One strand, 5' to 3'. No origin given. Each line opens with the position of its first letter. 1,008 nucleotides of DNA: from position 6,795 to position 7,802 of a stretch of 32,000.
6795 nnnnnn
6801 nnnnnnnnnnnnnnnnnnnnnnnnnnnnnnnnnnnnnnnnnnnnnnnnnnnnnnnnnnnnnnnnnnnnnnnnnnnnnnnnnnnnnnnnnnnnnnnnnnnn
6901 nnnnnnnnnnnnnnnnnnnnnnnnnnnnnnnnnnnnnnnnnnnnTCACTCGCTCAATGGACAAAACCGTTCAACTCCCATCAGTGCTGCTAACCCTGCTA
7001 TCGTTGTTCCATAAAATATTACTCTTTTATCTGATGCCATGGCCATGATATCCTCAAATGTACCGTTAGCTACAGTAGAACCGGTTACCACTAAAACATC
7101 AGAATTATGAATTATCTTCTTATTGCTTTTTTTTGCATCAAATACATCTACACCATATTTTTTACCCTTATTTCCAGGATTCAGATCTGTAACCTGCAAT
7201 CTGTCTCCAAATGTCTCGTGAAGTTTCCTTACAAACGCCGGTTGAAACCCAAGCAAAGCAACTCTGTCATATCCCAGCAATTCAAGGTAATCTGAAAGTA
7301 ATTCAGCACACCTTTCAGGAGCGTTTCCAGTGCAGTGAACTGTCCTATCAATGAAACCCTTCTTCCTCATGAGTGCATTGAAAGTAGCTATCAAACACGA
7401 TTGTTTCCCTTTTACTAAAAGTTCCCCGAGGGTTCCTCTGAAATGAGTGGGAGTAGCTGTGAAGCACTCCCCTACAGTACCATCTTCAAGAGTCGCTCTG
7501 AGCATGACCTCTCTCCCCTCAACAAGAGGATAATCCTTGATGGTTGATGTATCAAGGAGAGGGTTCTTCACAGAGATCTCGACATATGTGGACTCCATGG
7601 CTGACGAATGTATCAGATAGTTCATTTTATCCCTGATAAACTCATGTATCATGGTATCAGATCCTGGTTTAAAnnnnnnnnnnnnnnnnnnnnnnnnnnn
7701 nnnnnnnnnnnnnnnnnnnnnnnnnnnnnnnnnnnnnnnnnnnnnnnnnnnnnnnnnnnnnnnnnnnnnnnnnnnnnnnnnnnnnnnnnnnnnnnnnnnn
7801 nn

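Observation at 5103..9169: Two DUF364-like paralogues interleaved with modA, modB and modC in one translationally coupled operon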

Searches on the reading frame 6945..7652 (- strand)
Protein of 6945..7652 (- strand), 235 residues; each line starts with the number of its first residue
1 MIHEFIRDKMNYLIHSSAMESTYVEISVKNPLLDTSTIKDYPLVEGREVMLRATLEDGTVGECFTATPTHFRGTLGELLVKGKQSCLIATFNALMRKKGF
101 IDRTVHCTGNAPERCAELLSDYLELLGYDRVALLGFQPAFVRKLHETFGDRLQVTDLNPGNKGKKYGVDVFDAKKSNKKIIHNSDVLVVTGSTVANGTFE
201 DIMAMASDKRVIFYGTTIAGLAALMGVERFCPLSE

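Call 3: search_protein_families(library=pfam, proteins=[window:6945-7652:-], max_evalue=0.01)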
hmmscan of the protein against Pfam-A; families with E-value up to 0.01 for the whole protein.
window:6945-7652:- (235 aa): 1 family
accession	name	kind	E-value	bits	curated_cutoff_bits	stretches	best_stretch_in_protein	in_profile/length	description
PF04016.18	DUF364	-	1.7e-13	50.9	23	1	121-218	4-98/147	Putative heavy-metal chelation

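Call 4: search_protein_families(library=ncbifam, proteins=[window:6945-7652:-], max_evalue=0.01)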
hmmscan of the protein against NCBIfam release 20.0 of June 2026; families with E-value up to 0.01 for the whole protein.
window:6945-7652:- (235 aa): 0 families

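Call 13: find_homologous_proteins(query=window:6945-7652:-)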
Query window:6945-7652:- (235 aa): 54 proteins with E <= 0.001 among 753 candidates.
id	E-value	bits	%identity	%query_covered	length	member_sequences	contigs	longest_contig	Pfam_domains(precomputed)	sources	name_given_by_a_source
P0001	1.8e-152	523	100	100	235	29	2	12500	PF04016.19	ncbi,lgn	ncbi:MAG: DUF364 domain-containing protein [Methanothermobacter thermautotrophicus]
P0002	1.1e-84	301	64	92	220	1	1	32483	PF04016.19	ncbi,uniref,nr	ncbi:Rossmann-like domain-containing protein [Methanothermobacter wolfeii]|uniref:Rossmann-like doma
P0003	2.9e-79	284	53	100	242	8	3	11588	PF04016.19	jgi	-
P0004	3.3e-68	247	97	51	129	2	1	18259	PF04016.19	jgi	-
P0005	3.1e-64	234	49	97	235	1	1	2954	PF04016.19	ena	-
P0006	5.6e-64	234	50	97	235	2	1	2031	PF04016.19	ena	-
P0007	9.6e-64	233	49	97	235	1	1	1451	PF04016.19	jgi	jgi:hypothetical protein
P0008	2.1e-63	232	49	97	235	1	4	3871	PF04016.19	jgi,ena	jgi:hypothetical protein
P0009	2.5e-63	231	49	98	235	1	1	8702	PF04016.19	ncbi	ncbi:Rossmann-like domain-containing protein [Methanocaldococcus sp.]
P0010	5.0e-63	230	49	97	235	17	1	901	PF04016.19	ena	-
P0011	1.5e-62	229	52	90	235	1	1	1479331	PF04016.19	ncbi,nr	ncbi:conserved protein of unknown function [Methanocaldococcus lauensis]|nr:conserved protein of unk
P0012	1.6e-62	229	52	89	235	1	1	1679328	PF04016.19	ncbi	ncbi:Rossmann-like domain-containing protein [Methanocaldococcus sp. 10A]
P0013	1.9e-62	229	48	97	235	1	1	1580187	PF04016.19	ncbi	ncbi:Rossmann-like domain-containing protein [Methanocaldococcus sp. 16A]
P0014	3.7e-62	228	47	99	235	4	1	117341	PF04016.19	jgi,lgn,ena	-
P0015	5.8e-62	227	51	90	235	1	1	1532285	PF04016.19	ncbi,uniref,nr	ncbi:conserved protein of unknown function [Methanocaldococcus lauensis]|uniref:Putative heavy-metal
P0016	9.0e-62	226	50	93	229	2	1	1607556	PF04016.19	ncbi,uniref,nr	ncbi:hypothetical protein JH146_0722 [Methanocaldococcus bathoardescens]|uniref:Putative heavy-metal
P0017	1.1e-61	226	47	98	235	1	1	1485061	PF04016.19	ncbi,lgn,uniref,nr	ncbi:Rossmann-like domain-containing protein [Methanocaldococcus fervens]|uniref:Putative heavy-meta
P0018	1.9e-61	225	50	90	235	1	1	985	PF04016.19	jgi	-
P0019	2.8e-61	225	51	89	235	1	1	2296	PF04016.19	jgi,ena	-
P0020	2.5e-57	212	45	97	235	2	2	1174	PF04016.19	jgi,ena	jgi:hypothetical protein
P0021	7.0e-55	204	47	99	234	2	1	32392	PF04016.19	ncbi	ncbi:Rossmann-like domain-containing protein [Methanocaldococcus infernus]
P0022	1.2e-51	193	43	97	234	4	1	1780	PF04016.19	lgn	-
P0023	3.0e-51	192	48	86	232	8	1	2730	PF04016.19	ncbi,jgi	-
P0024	1.2e-38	151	35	99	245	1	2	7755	PF04016.19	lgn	-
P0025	4.7e-37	146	37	96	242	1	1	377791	PF04016.19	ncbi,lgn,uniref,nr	ncbi:Putative heavy-metal chelation [Dethiosulfatibacter aminovorans DSM 17477]|uniref:Putative heav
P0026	5.5e-37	145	43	83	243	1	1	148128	PF04016.19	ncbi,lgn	-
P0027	2.5e-36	143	43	83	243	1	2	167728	PF04016.19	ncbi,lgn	-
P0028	1.9e-35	140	40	86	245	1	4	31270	PF04016.19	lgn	-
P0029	5.3e-35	139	37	96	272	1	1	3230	PF04016.19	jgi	-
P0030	5.2e-34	136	41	82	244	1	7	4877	PF04016.19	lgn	-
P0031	5.5e-32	129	41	82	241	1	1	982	PF04016.19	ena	-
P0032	7.1e-32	129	40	83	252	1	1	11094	PF04016.19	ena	-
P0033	7.4e-32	129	40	93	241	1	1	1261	PF04016.19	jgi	jgi:hypothetical protein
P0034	2.9e-31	127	40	83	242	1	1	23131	PF04016.19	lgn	-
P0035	2.3e-30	124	39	83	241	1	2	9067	PF04016.19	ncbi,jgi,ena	-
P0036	3.0e-30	123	38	89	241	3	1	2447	PF04016.19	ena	-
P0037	5.4e-30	122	35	100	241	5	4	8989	PF04016.19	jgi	jgi:hypothetical protein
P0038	2.5e-29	120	36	98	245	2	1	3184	PF04016.19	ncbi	-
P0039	3.8e-29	120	38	88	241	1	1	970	PF04016.19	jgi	jgi:hypothetical protein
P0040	4.8e-29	119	38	88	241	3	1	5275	PF04016.19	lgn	-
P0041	1.5e-28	118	41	89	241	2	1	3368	PF04016.19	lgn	-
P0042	4.4e-28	116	39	90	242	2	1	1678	PF04016.19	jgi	-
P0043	9.0e-28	115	35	98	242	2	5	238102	PF04016.19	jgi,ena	-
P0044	1.5e-27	114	35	82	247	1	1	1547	PF04016.19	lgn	-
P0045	5.2e-27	113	39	76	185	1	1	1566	PF04016.19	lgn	-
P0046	5.3e-27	113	33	99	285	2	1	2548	PF04016.19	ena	-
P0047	5.5e-27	113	36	96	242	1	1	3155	PF04016.19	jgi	jgi:hypothetical protein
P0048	7.9e-27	112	38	83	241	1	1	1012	PF04016.19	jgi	jgi:hypothetical protein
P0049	9.0e-27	112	39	89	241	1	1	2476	PF04016.19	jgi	jgi:hypothetical protein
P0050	1.8e-26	111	38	90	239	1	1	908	PF04016.19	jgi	jgi:hypothetical protein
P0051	4.1e-26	110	38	83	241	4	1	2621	PF04016.19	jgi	jgi:hypothetical protein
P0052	6.0e-26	109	38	89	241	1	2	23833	PF04016.19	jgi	jgi:Putative heavy-metal chelation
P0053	1.5e-24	105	32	98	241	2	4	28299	PF04016.19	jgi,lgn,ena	-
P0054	1.7e-21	95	40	63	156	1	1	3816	PF04016.19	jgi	jgi:hypothetical protein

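Call 15: find_encoding_contigs(protein=P0002, flank=8000, max_places=2)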
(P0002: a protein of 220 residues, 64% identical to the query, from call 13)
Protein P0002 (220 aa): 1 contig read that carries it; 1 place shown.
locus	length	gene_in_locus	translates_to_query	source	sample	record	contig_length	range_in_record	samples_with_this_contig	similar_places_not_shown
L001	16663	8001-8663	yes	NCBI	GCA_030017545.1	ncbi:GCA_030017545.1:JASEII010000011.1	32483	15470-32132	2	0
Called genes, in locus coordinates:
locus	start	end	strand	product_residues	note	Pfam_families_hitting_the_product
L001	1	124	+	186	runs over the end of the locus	PF01863:YgjP-like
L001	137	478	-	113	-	PF04430:DUF498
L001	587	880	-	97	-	-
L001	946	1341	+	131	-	PF01325:Fe_dep_repress, PF01047:MarR (weak), PF02742:Fe_dep_repr_C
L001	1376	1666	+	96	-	PF02627:CMD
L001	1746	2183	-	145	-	-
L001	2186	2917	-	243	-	PF00881:Nitroreductase (faint), PF14512:TM1586_NiRdase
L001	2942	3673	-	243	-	PF20181:DUF6544, PF21900:DUF6920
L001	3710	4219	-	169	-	PF01047:MarR (weak), PF12802:MarR_2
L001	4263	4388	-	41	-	-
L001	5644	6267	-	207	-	PF01636:APH (faint), PF01163:RIO1, PF01633:Choline_kinase (faint)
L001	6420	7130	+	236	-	PF13938:DUF4213, PF04016:DUF364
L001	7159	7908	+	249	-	PF01547:SBP_bac_1, PF12974:Phosphonate-bd, PF13531:SBP_bac_11, PF09084:NMT1 (weak)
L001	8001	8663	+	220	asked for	PF04016:DUF364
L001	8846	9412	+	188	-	PF00528:BPD_transp_1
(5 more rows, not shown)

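Call 16: find_encoding_contigs(protein=P0017, flank=6000, max_places=2)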
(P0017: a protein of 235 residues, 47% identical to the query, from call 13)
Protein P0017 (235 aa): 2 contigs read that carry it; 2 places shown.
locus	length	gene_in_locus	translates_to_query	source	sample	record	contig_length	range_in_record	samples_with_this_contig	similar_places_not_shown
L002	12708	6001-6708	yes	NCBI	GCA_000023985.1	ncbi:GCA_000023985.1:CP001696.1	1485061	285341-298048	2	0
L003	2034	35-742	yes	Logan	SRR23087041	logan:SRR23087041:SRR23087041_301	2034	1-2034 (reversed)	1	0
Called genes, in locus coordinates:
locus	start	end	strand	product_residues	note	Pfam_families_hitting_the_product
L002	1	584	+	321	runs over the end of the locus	PF02540:NAD_synthase, PF02568:ThiI (weak), PF00764:Arginosuc_synth (faint), PF03054:tRNA_Me_trans (faint), PF06508:QueC (faint), PF00958:GMP_synt_C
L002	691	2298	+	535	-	PF00814:TsaD, PF22521:HypF_C_2, PF00069:Pkinase (weak), PF01163:RIO1 (weak)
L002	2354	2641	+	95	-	PF01883:FeS_assembly_P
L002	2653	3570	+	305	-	PF06662:C5-epim_C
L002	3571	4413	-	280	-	PF01026:TatD_DNase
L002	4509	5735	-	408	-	PF03193:RsgA_GTPase (faint), PF13167:GTP-bdg_N, PF16360:GTP-bdg_M, PF00009:GTP_EFTU, PF01926:MMR_HSR1, PF02421:FeoB_N, PF16897:MMR_HSR1_Xtn (weak)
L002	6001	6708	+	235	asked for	PF04016:DUF364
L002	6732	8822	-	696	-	PF00270:DEAD, PF04851:ResIII, PF22527:DEXQc_Suv3, PF00271:Helicase_C, PF21280:Helicase_dom4_arc, PF14520:HHH_5 (weak)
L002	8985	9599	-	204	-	PF01209:Ubie_methyltran, PF13489:Methyltransf_23, PF08241:Methyltransf_11, PF08242:Methyltransf_12, PF13649:Methyltransf_25, PF13847:Methyltransf_31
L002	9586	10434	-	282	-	PF00126:HTH_1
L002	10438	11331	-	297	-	PF01678:DAP_epimerase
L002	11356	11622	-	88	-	PF05239:PRC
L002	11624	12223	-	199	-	PF00483:NTP_transferase (weak), PF12804:NTP_transf_3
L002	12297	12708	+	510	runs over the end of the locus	PF13522:GATase_6, PF13537:GATase_7, PF00733:Asn_synthase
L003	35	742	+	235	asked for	PF04016:DUF364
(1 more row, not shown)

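Call 17: find_encoding_contigs(protein=P0025, flank=6000, max_places=2)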
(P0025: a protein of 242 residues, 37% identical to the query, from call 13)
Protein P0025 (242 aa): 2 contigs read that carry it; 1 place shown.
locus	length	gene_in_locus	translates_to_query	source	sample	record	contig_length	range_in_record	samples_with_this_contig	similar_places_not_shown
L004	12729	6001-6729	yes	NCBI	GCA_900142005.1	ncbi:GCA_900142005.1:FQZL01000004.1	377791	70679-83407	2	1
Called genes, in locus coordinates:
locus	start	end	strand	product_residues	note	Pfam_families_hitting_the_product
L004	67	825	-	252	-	PF00005:ABC_tran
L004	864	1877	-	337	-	PF13379:NMT1_2 (weak), PF09084:NMT1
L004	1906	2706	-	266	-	PF00528:BPD_transp_1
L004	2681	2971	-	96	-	PF01910:Thiamine_BP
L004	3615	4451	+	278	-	PF13531:SBP_bac_11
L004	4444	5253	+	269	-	PF00528:BPD_transp_1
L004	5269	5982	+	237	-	PF02463:SMC_N (faint), PF00005:ABC_tran, PF13304:AAA_21 (weak)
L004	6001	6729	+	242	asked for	PF04016:DUF364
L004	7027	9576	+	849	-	PF00403:HMA, PF00122:E1-E2_ATPase, PF00702:Hydrolase, PF08282:Hydrolase_3 (faint), PF00403:HMA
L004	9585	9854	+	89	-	PF02583:Trns_repr_metal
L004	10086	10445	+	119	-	PF00903:Glyoxalase, PF13669:Glyoxalase_4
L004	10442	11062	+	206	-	-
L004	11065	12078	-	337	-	PF00491:Arginase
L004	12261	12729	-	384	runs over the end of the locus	PF07905:PucR, PF13556:HTH_30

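Call 21: search_solved_structures(query=A1, max_evalue=1, show_alignments=2)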
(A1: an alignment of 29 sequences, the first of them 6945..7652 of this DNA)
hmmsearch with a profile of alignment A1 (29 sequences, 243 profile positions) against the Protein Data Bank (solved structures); distinct sequences matched with E-value up to 1: 1.
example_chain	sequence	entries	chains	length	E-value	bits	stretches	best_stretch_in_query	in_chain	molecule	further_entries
3npg_A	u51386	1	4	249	2e-05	27.3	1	132-218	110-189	uncharacterized DUF364 family protein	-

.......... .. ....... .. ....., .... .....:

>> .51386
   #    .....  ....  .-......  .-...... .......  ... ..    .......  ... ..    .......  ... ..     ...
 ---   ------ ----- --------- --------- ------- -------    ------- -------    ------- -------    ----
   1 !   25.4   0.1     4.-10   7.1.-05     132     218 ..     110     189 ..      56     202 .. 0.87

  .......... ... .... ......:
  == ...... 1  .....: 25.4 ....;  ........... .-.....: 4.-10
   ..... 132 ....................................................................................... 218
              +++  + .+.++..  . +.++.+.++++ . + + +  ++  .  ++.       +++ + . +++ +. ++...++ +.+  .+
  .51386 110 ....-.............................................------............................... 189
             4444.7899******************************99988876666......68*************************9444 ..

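Call 23: find_related_loci(query=A1, collection=genome_contigs, flank=8000)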
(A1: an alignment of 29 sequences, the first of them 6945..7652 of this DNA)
Query A1 (235 aa) in genome_contigs; peptide patterns used: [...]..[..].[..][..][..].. (x = any residue, [..] = any of these).
177 stretches matched a pattern; 156 encode a relative of the query (tblastn E <= 1e-3); the best 80 are kept; 80 distinct loci.
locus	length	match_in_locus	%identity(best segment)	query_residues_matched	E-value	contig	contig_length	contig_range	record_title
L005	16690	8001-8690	47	2-233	2e-68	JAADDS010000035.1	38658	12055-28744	MAG: Methanococci archaeon isolate L_MetaBat.10 contig-127_607, whole genome shotgun sequence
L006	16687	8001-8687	48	7-233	6e-68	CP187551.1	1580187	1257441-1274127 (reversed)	Methanocaldococcus sp. 16A chromosome, complete genome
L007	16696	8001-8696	46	1-231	3e-64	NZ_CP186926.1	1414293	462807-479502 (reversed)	Methanocaldococcus indicus strain SL43 chromosome, complete genome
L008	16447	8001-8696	42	2-235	2e-58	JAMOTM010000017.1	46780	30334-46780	MAG: Aquificota bacterium isolate 4571-419_metabat2_scaf2bin.007 4571-419_scaffold_167_c1, whole genome shotgun sequence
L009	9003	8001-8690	42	6-233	4e-57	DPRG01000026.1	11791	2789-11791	MAG TPA_asm: Thermotogae bacterium isolate UBA12178 contig_4383, whole genome shotgun sequence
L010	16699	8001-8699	38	4-231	7e-46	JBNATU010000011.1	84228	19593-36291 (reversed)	MAG: Moorellaceae bacterium isolate Kamch4342-3A-MB-01 bin2.fa-11, whole genome shotgun sequence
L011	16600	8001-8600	41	39-234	9e-45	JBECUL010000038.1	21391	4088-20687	MAG: Candidatus Asgardarchaeum abyssi isolate AB3033_2 AB3033_2-AB3033_2_NODE_185_21391_23.8838_38, whole genome shotgun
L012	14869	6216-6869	40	25-235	1e-43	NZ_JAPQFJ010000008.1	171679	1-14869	Clostridium brassicae strain ZC22-4 spades_K_17_127_8, whole genome shotgun sequence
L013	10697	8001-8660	38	8-232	2e-43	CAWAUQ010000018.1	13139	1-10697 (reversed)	MAG: uncultured delta proteobacterium isolate MFD03899.bin.2.116 genome assembly, contig: contig_60226, whole genome sho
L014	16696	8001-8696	37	6-231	2e-43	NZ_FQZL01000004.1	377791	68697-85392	Dethiosulfatibacter aminovorans DSM 17477, whole genome shotgun sequence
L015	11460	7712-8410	36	4-231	7e-43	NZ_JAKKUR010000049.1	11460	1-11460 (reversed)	MAG: Thermanaeromonas sp. isolate bin 19 NODE_448_length_11460_cov_8.065585, whole genome shotgun sequence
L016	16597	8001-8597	43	40-235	5e-43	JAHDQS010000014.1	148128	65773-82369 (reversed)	MAG: Clostridia bacterium isolate SM3-B6.2 k141_5597, whole genome shotgun sequence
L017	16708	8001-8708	37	6-235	2e-42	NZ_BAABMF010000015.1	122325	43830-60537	Clostridium sediminicola strain SH18-2 sequence015, whole genome shotgun sequence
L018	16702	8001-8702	38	3-231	3e-42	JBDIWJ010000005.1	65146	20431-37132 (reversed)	MAG: Candidatus Phoenicimicrobium oleiphilum isolate HX_OS.bin.34 NODE_146_length_65146_cov_35.343613, whole genome shot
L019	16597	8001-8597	43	40-235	2e-42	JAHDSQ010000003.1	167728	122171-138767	MAG: Clostridia bacterium isolate SV3-B7.1 k141_66970, whole genome shotgun sequence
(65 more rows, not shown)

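Call 27: predict_structure(alignment_id=A1)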
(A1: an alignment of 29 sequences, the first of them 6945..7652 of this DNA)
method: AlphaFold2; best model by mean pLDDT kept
length: 235 residues; sequences in the alignment: 29
mean_pLDDT: 95.5   pTM: 0.91
mean pLDDT of the five models: 95.5, 95.5, 95.3, 95.1, 94.3
residues with pLDDT >= 90: 214; 70-90: 21; 50-70: 0; < 50: 0
segments of 3 or more residues with pLDDT < 50: none
pLDDT, mean of each block of 10 residues (from residue 1): 93 96 97 88 86 98 93 98 96 97 95 97 98 97 98 95 95 97 98 94 97 97 96 94
secondary structure, 60 per line:
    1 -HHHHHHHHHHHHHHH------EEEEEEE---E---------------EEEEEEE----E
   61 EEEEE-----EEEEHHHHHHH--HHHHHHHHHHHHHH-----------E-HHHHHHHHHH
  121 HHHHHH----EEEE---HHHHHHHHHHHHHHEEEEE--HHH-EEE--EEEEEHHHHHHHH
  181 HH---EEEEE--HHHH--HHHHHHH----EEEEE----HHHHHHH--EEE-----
elements in order: H2-16 E23-29 E49-55 E60-65 E71-74 H75-81 H84-97 H111-126 E131-134 H138-151 E152-156 E163-165 E168-172 H173-182 E186-190 H193-196 H199-205 E210-214 H219-225 E228-230

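Call 32: fold_search(model_id=the predicted structure, library=pdb)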
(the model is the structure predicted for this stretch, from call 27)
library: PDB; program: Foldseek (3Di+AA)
matches with E <= 10: 1591; with E <= 0.001: 10
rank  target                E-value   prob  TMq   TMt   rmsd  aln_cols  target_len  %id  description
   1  3npg_A                2.4e-08  1.00  0.59  0.56   4.6       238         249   16  Crystal structure of a protein with unknown function from DUF364 family (PH1506) from PYROCOCCUS HORIKOSHII at 2.70 A  (released 2010-09-29)
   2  3npg_D                4.8e-08  1.00  0.58  0.56   4.8       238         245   16  Crystal structure of a protein with unknown function from DUF364 family (PH1506) from PYROCOCCUS HORIKOSHII at 2.70 A  (released 2010-09-29)
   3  3npg_B                7.4e-08  1.00  0.57  0.56   4.8       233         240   17  Crystal structure of a protein with unknown function from DUF364 family (PH1506) from PYROCOCCUS HORIKOSHII at 2.70 A  (released 2010-09-29)
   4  3npg_C                7.9e-08  1.00  0.56  0.54   4.9       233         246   16  Crystal structure of a protein with unknown function from DUF364 family (PH1506) from PYROCOCCUS HORIKOSHII at 2.70 A  (released 2010-09-29)
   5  3l5o_A                5.8e-05  1.00  0.52  0.50   6.9       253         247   12  Crystal structure of protein with unknown function from DUF364 family (ZP_00559375.1) from Desulfitobacterium hafniens (released 2010-02-02)
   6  3l5o_B                1.5e-04  1.00  0.51  0.50   9.5       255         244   11  Crystal structure of protein with unknown function from DUF364 family (ZP_00559375.1) from Desulfitobacterium hafniens (released 2010-02-02)
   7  2pp1_C                2.3e-04  0.69  0.26  0.19  13.6       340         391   12  Crystal structure of L-talarate/galactarate dehydratase from Salmonella typhimurium LT2 liganded with Mg and L-lyxaroh (released 2007-08-07)
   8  3s5s_A                3.0e-04  0.91  0.28  0.21  11.6       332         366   11  Crystal structure of putative mandelate racemase/muconate lactonizing enzyme (PSI/COM target 200551) from Sorangium ce (released 2011-11-09)
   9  2pp3_A                6.0e-04  0.63  0.26  0.18  14.7       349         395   11  Crystal structure of L-talarate/galactarate dehydratase mutant K197A liganded with Mg and L-glucarate (released 2007-08-07)
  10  2pp0_A                6.4e-04  0.66  0.26  0.18  13.6       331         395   11  Crystal structure of L-talarate/galactarate dehydratase from Salmonella typhimurium LT2 (released 2007-08-07)
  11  3cb3_B                1.1e-03  0.51  0.25  0.18  14.7       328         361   13  Crystal structure of L-Talarate dehydratase from Polaromonas sp. JS666 complexed with Mg and L-glucarate (released 2008-03-04)
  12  9nt6_B                1.2e-03  0.99  0.34  0.29  10.6       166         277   14  Crystal structure of ecLacI transcription factor ancestor 4 bound to Beta-methyl-D-galactoside (released 2025-06-18)
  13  3fcp_E                1.9e-03  0.15  0.15  0.12  13.5       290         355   14  Crystal structure of Muconate lactonizing enzyme from Klebsiella pneumoniae (released 2008-12-02)
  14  3sjn_A                2.7e-03  0.57  0.27  0.21  10.6       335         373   12  Crystal structure of enolase Spea_3858 (target EFI-500646) from Shewanella pealeana with magnesium bound (released 2011-07-06)
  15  2oqh_C                2.9e-03  0.47  0.25  0.20  10.3       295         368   14  Crystal structure of an isomerase from Streptomyces coelicolor A3(2) (released 2007-02-20)
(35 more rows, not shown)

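Call 45: find_encoding_contigs(protein=P0043, flank=7000, max_places=2)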
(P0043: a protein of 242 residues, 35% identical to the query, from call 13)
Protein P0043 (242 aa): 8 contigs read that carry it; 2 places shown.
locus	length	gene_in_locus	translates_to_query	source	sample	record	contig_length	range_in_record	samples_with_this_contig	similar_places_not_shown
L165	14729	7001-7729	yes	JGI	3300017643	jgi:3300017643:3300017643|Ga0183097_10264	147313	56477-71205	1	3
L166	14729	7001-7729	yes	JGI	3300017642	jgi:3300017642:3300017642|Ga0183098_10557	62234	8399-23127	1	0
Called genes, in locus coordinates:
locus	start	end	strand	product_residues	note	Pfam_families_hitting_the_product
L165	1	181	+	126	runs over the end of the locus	-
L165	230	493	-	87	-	PF00462:Glutaredoxin, PF13417:GST_N_3 (weak)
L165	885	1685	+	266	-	PF01791:DeoC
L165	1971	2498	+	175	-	-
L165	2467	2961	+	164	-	PF01592:NifU_N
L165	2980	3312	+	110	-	PF02579:Nitro_FeMo-Co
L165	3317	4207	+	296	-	PF01656:CbiA, PF10609:ParA (faint), PF00037:Fer4 (weak), PF13237:Fer4_10 (weak), PF14697:Fer4_21 (weak), PF13187:Fer4_9 (weak), PF25160:LdpA_Fe-S-bd (weak), PF00037:Fer4 (weak), +4 more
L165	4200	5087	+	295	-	PF01656:CbiA, PF10609:ParA (faint), PF12838:Fer4_7 (faint), PF00037:Fer4 (weak), PF14697:Fer4_21, PF00037:Fer4 (weak), PF12837:Fer4_6 (weak)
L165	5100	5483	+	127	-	PF02579:Nitro_FeMo-Co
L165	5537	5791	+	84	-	PF09723:Zn_ribbon_8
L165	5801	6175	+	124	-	-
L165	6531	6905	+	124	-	PF17253:DUF5320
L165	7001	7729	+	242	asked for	PF04016:DUF364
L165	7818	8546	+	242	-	PF13938:DUF4213, PF04016:DUF364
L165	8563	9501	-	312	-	PF03544:TonB_C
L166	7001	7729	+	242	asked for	PF04016:DUF364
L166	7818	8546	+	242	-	PF13938:DUF4213, PF04016:DUF364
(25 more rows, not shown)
